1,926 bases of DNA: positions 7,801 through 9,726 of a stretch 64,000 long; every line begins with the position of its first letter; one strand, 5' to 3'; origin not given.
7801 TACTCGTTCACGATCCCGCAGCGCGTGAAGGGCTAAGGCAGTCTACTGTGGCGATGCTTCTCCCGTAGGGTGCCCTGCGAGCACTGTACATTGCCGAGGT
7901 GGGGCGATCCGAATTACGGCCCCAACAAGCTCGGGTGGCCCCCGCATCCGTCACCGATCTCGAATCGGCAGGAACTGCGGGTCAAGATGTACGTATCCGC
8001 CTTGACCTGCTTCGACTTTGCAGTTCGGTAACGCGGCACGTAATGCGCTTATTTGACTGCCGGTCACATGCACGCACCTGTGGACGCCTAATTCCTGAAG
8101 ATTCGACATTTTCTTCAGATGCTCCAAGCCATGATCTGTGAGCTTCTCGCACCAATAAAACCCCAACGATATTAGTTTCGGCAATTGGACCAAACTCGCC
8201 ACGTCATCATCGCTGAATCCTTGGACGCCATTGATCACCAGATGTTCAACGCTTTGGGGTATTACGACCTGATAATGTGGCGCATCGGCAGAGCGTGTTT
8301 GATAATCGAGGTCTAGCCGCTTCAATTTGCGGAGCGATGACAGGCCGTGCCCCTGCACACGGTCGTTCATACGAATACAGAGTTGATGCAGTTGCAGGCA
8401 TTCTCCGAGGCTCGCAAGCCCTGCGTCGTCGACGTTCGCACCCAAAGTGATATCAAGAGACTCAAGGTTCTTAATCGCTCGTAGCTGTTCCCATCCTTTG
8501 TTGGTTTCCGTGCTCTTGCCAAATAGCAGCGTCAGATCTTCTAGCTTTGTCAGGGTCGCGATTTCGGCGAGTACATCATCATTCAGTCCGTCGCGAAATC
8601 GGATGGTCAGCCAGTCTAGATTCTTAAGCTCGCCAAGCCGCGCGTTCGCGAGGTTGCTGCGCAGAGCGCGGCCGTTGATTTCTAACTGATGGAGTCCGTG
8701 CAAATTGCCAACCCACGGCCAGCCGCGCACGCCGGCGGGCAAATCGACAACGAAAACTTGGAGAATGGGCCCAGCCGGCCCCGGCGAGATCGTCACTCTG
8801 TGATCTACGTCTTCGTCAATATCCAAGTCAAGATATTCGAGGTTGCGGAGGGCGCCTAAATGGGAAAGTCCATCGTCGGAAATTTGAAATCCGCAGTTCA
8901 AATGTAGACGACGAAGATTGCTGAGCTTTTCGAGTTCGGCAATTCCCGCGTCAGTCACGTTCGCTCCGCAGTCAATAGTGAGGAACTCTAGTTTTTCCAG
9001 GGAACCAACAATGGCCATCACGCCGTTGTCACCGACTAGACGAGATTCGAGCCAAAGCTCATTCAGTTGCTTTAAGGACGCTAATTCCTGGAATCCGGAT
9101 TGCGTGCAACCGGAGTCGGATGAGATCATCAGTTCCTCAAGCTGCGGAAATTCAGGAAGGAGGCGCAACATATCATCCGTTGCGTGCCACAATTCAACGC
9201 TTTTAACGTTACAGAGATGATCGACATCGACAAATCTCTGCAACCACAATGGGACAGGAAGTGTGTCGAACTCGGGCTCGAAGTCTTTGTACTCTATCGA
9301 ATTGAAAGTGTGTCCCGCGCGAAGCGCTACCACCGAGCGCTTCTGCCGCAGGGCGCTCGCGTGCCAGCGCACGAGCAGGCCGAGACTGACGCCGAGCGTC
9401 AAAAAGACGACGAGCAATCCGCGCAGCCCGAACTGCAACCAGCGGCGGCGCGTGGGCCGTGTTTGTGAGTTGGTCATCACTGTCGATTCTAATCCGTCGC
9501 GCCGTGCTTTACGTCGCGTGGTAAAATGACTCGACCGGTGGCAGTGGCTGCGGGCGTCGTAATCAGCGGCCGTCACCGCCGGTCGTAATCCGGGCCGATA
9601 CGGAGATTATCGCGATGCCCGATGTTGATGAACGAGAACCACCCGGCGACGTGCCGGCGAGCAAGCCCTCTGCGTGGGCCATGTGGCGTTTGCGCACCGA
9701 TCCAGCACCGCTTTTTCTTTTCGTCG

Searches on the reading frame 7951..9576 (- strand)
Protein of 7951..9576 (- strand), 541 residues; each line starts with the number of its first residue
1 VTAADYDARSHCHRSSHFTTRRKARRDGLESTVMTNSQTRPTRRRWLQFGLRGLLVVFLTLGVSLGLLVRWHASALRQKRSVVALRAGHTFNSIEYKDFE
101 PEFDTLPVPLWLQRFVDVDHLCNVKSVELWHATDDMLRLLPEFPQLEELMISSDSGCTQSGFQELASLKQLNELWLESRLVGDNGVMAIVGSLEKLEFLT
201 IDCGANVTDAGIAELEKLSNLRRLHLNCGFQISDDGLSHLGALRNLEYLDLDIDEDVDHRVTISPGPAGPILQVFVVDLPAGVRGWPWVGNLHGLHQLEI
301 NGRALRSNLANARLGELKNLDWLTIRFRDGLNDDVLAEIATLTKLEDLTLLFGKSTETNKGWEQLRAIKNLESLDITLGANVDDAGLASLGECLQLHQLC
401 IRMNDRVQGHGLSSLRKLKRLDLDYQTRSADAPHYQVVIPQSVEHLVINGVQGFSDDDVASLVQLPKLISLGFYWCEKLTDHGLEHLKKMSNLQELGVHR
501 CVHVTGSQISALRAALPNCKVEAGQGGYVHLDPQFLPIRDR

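Call 95: search_protein_families(library=pfam, proteins=[window:7951-9576:-], max_evalue=0.001)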
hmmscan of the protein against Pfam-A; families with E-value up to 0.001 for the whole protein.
window:7951-9576:- (541 aa): 3 families
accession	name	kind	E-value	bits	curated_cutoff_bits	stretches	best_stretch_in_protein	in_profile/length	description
PF23598.1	LRR_14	-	5.3e-19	68.6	40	2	289-474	66-247/353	Leucine-rich repeat region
PF25019.1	LRR_R13L1-DRL21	-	3.4e-07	30.6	27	0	390-500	10-126/127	R13L1/DRL21 LRRs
PF12799.13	LRR_4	-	6.2e-05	23.6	27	0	220-251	2-30/44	Leucine Rich repeats (2 copies)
